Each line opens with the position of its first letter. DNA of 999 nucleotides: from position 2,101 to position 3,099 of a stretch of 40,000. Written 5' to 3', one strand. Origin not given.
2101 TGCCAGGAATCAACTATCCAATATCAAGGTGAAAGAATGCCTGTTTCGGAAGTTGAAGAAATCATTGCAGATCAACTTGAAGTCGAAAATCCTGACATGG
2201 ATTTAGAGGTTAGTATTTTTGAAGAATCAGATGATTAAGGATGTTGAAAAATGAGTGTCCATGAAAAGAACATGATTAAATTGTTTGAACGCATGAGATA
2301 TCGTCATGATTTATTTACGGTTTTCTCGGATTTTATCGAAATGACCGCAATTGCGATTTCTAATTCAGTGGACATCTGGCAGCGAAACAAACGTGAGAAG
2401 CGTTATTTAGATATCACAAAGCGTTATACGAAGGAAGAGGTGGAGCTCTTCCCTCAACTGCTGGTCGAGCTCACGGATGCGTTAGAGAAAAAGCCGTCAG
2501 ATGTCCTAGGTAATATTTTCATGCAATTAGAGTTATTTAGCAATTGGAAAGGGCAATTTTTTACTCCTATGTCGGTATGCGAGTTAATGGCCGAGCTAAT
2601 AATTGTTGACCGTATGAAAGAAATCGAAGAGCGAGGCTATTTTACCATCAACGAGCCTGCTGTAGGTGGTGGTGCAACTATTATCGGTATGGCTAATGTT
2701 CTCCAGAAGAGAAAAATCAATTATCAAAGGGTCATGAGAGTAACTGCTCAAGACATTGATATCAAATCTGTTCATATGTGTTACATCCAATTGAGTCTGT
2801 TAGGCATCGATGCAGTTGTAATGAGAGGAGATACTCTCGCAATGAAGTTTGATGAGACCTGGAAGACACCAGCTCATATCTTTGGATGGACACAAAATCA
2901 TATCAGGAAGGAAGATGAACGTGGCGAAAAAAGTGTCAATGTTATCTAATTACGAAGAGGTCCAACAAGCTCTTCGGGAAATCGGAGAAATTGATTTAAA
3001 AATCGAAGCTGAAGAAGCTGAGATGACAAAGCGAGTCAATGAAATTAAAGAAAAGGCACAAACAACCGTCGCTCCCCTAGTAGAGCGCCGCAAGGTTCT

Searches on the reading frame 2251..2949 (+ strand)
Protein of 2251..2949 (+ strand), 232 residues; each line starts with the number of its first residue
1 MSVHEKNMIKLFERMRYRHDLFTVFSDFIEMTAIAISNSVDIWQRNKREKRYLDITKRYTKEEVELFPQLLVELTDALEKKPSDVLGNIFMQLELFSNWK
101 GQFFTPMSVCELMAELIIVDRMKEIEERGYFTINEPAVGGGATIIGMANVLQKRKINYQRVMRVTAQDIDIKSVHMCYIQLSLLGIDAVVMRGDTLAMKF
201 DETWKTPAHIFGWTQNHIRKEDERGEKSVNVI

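Call 22: search_protein_families(library=pfam, proteins=[window:2251-2949:+], max_evalue=0.001)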
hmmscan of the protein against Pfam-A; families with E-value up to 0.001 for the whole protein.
window:2251-2949:+ (232 aa): 1 family
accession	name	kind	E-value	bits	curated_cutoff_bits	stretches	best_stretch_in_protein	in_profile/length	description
PF02384.22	N6_Mtase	-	3.1e-09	37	20.4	1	98-201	23-120/311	N-6 DNA Methylase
